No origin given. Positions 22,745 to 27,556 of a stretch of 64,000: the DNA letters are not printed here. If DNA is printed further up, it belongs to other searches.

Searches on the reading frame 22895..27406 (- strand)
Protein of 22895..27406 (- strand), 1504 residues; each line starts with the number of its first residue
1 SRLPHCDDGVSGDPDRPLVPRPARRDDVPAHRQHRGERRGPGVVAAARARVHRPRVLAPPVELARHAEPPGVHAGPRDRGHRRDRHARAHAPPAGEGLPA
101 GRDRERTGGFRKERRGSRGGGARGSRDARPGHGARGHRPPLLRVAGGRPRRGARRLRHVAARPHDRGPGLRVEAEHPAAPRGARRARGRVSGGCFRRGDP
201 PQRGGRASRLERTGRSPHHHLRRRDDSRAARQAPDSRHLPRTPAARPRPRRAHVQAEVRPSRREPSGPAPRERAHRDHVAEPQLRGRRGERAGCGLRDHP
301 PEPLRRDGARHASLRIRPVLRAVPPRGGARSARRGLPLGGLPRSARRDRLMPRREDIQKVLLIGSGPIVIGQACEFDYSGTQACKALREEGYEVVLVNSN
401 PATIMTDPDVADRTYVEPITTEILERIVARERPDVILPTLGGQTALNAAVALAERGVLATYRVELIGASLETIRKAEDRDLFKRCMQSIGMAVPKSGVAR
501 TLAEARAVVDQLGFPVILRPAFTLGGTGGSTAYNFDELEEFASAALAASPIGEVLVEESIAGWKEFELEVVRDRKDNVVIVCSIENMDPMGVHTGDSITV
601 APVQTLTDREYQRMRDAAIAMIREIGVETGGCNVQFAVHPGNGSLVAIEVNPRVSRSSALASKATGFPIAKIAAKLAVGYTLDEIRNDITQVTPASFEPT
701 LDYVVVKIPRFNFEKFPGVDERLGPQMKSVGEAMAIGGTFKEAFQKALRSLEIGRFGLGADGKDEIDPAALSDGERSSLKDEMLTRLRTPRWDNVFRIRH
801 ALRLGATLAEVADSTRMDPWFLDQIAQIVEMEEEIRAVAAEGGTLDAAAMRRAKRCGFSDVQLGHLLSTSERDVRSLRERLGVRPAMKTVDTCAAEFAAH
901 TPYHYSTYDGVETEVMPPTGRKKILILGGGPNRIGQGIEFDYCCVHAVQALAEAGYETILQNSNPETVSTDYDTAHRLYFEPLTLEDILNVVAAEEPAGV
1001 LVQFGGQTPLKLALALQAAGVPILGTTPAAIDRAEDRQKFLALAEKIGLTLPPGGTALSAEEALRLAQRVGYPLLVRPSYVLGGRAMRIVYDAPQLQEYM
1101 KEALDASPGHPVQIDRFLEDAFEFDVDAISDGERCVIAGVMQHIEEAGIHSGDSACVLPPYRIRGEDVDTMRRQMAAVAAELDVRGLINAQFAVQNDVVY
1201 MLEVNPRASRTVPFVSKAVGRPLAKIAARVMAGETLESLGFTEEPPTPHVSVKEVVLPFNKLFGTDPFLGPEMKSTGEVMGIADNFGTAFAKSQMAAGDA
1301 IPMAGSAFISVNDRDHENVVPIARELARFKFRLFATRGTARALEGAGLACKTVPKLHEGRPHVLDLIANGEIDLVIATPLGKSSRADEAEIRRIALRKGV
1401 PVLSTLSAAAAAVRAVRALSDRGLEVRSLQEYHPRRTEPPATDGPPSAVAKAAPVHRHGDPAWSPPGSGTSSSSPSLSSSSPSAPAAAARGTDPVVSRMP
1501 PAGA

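Call 75: search_protein_families(library=pfam, proteins=[window:22895-27406:-], max_evalue=0.00001)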
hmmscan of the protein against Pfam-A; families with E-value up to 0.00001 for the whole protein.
window:22895-27406:- (1504 aa): 8 families
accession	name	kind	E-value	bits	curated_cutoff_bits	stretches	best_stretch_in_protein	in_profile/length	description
PF02786.22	CPSase_L_D2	-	9e-106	352.5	19.8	2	478-684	1-210/211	Carbamoyl-phosphate synthase L chain, ATP binding domain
PF25596.1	CPSase_L_D1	-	4.9e-99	326.8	27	2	357-474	2-117/118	Carbamoyl phosphate synthase preATP-grasp domain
PF02787.25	CPSase_L_D3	-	6.3e-23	81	26.6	1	786-866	2-79/80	Carbamoyl-phosphate synthetase large chain, oligomerisation domain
PF02142.27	MGS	-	2.4e-19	69.7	24.1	1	1319-1403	2-93/94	MGS-like domain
PF02222.28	ATP-grasp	-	2.5e-12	47.3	27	1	486-655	3-164/179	ATP-grasp domain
PF07478.18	Dala_Dala_lig_C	-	8.5e-11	42.2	24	0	504-652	27-174/204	D-ala D-ala ligase C-terminus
PF15632.11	ATPgrasp_Ter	-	1.7e-08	34.7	29.1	0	1174-1234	52-111/131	ATP-grasp in the biosynthetic pathway with Ter operon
PF02655.19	ATP-grasp_3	-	4.5e-07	30.5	23.2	0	1047-1208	14-157/160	ATP-grasp domain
